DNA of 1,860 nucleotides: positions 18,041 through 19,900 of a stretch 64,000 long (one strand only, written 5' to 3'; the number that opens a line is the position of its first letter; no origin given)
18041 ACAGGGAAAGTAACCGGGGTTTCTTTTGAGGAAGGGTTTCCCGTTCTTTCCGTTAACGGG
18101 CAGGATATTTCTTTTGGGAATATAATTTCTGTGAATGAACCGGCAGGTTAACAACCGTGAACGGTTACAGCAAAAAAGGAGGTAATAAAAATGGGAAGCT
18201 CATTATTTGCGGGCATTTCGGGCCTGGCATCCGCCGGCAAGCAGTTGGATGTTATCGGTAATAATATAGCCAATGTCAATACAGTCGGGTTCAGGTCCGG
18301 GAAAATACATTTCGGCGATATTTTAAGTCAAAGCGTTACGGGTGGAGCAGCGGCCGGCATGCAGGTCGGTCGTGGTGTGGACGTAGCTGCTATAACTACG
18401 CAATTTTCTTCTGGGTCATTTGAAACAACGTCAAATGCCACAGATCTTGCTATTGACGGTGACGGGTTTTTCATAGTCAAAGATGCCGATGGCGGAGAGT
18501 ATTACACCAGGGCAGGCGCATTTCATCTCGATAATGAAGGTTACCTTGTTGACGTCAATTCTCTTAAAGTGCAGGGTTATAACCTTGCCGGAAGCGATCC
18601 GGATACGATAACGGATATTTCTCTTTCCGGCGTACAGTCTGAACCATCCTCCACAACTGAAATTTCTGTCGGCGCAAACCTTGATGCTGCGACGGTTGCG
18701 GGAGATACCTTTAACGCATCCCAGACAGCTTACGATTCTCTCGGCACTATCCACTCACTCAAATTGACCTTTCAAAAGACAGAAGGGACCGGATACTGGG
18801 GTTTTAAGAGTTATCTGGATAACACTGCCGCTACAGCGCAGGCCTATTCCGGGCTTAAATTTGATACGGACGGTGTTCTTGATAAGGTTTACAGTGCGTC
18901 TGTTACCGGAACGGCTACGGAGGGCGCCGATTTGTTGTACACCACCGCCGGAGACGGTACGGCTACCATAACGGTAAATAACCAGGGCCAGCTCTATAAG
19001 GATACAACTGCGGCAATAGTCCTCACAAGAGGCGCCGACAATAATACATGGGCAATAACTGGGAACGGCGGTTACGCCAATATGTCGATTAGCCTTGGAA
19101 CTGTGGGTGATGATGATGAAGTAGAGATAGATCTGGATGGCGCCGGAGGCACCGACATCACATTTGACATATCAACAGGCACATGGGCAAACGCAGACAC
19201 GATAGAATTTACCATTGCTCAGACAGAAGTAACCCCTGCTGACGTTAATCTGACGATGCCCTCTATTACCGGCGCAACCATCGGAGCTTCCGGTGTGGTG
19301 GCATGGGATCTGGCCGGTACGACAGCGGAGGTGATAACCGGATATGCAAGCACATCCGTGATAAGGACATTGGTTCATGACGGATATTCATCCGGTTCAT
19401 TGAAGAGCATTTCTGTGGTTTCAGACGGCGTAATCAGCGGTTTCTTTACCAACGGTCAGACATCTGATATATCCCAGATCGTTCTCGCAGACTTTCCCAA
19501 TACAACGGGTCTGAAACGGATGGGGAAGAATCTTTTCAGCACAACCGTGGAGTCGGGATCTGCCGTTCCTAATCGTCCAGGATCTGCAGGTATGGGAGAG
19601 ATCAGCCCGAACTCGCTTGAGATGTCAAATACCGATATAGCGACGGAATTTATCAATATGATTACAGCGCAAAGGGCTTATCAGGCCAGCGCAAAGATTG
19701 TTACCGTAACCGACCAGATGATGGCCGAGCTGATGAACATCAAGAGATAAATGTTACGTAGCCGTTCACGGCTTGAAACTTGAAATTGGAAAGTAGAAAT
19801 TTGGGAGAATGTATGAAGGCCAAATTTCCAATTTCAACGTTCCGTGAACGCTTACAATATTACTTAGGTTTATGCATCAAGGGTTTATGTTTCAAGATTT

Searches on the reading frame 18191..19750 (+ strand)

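Call 7: search_protein_families(library=ncbifam, proteins=[window:18191-19750:+])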
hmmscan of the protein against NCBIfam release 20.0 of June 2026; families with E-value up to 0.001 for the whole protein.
window:18191-19750:+ (519 aa): 25 families
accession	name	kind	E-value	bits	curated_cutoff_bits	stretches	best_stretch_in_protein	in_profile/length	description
NF004238.1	PRK05682.1-1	equivalog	9.6e-93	311.7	400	2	7-266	5-278/414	flagellar hook protein FlgE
TIGR03506.1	FlgEFG_subfam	subfamily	6.5e-89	299.1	70.25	1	4-500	2-351/351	flagellar hook-basal body complex protein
NF004241.1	PRK05682.1-5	equivalog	1.1e-84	285.1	469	1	1-519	1-446/446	flagellar hook protein FlgE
NF004242.0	PRK05682.2-1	equivalog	5.5e-70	236.3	365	2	3-269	5-278/422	flagellar hook protein FlgE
NF005286.1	PRK06803.1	equivalog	1.6e-69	235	467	2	7-245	5-253/402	flagellar hook protein FlgE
NF009278.1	PRK12636.1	equivalog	3.8e-65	220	350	2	3-137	3-139/263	flagellar basal body rod protein FlgG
TIGR02489.1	flgE_epsilon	equivalog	9.3e-63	212.8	412.85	2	379-518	579-718/719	flagellar hook protein FlgE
NF004240.1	PRK05682.1-4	equivalog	7.2e-62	210.1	472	2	8-285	6-297/443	flagellar hook protein FlgE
NF004243.1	PRK05682.2-2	equivalog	7.4e-57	193.3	801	2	3-274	5-293/420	flagellar hook protein FlgE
TIGR02488.1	flgG_G_neg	equivalog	2.4e-56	191.1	252.75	2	6-128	3-135/259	flagellar basal-body rod protein FlgG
NF040922.1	flgE_Caulobact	equivalog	1.3e-53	182.8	750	1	3-519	5-505/505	flagellar hook protein FlgE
NF009279.0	PRK12637.1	equivalog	4.9e-53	180.5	663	2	363-517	318-472/473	flagellar hook protein FlgE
TIGR02490.1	flgF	equivalog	2.8e-51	174.2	178.5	1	6-498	2-218/218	flagellar basal-body rod protein FlgF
NF009456.0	PRK12816.1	equivalog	3.5e-50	171.1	416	2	3-127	3-136/264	flagellar basal body rod protein FlgG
NF004495.0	PRK05841.1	equivalog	2e-29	102.6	857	2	387-519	460-603/603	flagellar hook protein FlgE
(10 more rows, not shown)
